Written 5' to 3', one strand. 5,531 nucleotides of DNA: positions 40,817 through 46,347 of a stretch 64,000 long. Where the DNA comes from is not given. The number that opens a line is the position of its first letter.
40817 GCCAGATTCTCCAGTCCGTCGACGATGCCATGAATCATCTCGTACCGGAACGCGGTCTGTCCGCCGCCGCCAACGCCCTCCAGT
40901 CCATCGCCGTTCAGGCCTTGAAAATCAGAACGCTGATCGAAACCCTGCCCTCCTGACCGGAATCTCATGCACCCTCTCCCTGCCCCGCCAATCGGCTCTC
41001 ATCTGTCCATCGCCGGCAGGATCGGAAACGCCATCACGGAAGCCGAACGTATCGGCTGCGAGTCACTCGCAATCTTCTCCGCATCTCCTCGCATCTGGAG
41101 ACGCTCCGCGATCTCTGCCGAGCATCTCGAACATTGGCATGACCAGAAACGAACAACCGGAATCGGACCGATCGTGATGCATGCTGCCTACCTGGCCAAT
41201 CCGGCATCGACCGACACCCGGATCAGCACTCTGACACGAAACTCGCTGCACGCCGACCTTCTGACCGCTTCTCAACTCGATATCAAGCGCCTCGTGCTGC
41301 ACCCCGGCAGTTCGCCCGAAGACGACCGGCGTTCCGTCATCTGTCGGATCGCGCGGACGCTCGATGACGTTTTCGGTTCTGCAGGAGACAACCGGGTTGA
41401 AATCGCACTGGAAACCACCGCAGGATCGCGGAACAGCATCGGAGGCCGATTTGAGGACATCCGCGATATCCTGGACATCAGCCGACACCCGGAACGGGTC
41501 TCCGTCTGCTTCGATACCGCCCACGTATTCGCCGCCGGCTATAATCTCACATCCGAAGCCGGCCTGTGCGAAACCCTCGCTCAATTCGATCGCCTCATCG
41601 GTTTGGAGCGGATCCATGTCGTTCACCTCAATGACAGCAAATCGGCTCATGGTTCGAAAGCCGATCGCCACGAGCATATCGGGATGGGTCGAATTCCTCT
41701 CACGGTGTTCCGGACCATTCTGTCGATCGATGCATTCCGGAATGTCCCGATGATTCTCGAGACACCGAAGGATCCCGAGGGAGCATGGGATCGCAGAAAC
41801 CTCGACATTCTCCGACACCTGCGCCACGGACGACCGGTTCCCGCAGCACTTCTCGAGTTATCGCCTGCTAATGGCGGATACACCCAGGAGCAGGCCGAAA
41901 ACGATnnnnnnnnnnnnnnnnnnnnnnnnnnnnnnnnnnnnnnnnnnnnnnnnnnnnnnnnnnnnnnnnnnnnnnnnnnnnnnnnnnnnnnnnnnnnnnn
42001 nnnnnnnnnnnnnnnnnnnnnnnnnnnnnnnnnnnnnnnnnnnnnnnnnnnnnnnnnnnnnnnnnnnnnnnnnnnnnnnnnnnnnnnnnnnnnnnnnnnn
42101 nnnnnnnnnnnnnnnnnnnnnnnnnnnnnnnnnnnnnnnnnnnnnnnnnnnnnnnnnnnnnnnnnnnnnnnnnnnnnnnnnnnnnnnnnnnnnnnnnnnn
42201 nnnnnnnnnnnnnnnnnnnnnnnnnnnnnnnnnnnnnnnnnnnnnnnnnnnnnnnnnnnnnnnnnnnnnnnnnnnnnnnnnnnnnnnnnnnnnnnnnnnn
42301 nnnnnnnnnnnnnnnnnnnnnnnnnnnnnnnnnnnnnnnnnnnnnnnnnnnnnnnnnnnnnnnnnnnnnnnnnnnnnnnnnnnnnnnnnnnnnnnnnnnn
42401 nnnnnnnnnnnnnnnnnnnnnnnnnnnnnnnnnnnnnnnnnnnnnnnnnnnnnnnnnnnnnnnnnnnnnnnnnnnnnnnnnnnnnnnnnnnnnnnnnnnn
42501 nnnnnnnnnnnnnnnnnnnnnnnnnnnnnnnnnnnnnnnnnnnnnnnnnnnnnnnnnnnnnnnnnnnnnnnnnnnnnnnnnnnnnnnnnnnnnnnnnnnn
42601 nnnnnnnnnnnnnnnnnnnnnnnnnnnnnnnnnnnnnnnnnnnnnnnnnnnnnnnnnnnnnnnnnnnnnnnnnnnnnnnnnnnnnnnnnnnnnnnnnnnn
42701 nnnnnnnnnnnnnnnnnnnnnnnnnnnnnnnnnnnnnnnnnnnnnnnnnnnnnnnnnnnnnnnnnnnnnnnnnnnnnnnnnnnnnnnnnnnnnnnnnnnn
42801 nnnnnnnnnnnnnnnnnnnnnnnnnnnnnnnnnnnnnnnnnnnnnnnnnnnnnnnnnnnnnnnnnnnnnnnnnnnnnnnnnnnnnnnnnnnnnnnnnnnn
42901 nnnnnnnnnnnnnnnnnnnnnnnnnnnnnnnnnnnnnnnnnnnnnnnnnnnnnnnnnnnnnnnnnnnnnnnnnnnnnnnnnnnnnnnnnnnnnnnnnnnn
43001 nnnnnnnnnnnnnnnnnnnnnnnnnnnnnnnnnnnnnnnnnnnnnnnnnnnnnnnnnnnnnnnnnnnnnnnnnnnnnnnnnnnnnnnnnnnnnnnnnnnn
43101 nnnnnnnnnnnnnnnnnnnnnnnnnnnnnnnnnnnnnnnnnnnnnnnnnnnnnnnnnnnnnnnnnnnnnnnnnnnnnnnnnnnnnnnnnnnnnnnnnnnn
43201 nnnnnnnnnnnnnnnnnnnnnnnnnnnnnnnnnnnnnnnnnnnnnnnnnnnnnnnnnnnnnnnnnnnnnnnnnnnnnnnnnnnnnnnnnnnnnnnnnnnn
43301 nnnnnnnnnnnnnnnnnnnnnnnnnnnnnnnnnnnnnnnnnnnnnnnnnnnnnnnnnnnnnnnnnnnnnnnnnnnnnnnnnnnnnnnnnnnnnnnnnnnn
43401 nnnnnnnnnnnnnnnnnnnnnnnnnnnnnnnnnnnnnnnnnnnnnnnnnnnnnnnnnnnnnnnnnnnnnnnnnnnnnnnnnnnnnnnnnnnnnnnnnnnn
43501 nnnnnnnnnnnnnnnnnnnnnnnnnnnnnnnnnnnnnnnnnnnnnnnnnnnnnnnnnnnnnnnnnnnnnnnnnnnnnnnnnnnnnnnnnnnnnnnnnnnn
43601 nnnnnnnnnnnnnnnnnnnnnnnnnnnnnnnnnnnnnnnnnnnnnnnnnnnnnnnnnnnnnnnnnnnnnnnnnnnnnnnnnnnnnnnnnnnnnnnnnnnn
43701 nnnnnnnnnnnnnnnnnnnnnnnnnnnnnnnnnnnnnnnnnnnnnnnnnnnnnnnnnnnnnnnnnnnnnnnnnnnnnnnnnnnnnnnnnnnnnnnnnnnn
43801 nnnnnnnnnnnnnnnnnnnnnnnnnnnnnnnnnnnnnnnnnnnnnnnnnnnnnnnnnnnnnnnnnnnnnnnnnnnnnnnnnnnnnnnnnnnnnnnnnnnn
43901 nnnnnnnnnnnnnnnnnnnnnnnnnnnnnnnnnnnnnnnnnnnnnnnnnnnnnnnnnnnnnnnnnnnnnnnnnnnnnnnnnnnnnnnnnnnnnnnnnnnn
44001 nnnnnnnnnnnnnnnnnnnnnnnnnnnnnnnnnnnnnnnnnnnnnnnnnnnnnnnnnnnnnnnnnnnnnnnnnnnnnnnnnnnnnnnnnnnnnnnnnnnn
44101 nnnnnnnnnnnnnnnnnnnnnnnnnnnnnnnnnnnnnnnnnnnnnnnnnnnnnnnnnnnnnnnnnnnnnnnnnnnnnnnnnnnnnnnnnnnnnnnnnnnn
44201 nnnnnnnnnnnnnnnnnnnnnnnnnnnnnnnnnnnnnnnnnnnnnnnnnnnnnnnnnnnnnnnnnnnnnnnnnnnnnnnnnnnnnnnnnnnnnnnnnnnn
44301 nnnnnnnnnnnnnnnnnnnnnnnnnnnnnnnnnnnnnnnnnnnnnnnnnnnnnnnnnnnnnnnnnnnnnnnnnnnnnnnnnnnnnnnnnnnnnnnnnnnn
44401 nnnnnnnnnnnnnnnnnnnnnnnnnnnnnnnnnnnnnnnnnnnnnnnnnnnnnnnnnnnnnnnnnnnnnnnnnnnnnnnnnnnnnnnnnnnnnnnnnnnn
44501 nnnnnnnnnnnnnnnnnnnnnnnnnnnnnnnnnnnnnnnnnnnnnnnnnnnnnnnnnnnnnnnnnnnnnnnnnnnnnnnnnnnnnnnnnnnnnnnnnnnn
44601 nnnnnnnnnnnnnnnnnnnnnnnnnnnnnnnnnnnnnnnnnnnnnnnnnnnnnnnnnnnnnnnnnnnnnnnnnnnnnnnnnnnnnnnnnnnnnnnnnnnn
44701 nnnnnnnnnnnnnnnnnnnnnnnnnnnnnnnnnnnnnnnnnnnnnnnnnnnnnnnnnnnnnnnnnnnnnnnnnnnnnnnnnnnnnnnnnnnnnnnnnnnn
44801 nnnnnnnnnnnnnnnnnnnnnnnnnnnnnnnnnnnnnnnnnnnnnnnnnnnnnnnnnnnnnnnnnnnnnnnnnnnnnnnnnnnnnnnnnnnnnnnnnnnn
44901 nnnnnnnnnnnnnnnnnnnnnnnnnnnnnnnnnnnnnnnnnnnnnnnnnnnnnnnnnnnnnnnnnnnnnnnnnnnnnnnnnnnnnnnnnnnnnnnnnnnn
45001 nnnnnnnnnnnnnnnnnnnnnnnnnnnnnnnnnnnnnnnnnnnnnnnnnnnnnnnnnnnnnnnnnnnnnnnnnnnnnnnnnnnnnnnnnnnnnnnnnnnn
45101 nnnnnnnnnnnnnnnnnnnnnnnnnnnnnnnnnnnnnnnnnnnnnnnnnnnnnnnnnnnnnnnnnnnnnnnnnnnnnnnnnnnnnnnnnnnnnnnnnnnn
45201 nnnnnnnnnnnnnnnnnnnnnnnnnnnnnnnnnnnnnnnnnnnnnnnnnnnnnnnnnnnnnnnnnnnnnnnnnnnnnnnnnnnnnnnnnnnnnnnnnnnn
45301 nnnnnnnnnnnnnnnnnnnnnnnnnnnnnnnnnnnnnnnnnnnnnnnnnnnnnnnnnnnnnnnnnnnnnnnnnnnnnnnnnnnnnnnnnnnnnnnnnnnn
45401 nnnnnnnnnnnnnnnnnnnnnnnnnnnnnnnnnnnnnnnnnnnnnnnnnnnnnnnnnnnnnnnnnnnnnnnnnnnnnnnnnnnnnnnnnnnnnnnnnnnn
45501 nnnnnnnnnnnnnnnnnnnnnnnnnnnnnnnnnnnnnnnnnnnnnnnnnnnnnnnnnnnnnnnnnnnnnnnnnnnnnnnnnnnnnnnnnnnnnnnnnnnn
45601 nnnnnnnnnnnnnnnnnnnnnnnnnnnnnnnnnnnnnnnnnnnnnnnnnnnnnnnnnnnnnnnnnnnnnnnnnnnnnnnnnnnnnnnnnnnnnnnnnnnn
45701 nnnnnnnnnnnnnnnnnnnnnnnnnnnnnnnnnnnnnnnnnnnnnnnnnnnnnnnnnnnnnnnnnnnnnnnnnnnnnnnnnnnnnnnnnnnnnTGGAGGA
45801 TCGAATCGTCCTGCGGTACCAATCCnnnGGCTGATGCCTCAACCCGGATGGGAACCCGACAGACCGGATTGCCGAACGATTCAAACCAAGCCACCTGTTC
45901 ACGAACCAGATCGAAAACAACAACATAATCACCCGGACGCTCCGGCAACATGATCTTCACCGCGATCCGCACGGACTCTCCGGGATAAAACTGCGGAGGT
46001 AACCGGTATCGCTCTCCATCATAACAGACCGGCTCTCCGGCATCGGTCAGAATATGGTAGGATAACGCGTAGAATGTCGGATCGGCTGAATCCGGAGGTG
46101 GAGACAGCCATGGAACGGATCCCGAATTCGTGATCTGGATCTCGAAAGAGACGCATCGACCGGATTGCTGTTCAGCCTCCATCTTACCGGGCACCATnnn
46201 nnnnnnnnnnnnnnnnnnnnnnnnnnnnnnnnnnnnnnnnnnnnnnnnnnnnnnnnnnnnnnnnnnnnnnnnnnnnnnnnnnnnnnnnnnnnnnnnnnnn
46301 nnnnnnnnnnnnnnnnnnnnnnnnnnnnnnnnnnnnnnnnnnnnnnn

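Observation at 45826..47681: Radical SAM/SPASM enzyme with two duplicated ~100-aa domains, split by a 1-nt frameshift exactly in the CX3CX2C motif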

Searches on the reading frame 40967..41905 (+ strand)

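Call 82: search_protein_families(library=pfam, proteins=[window:40967-41905:+], max_evalue=0.00001)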
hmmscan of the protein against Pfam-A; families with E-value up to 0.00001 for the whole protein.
window:40967-41905:+ (313 aa): 1 family
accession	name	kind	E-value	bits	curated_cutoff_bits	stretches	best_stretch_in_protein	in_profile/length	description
PF01261.30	AP_endonuc_2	-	1.1e-41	143.7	31.1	1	24-282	2-246/249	Xylose isomerase-like TIM barrel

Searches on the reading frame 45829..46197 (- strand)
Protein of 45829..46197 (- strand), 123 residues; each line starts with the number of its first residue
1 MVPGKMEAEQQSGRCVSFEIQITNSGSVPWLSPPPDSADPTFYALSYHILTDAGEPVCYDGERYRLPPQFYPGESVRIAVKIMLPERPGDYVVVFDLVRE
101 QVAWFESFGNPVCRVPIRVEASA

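Call 51: predict_structure(alignment_id=A5)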
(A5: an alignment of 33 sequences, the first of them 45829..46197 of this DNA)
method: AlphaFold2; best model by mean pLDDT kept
length: 123 residues; sequences in the alignment: 33
mean_pLDDT: 86.1   pTM: 0.78
mean pLDDT of the five models: 86.1, 85.9, 85.2, 81.5, 79.9
residues with pLDDT >= 90: 76; 70-90: 33; 50-70: 8; < 50: 6
segments of 3 or more residues with pLDDT < 50: 2-7
pLDDT, mean of each block of 10 residues (from residue 1): 47 83 92 79 92 94 91 95 92 93 86 92 73
secondary structure, 60 per line:
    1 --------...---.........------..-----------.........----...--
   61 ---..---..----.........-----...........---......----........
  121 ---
elements in order: E9-11 E15-23 E43-51 E56-58 E75-83 E89-99 H105-108 E113-120
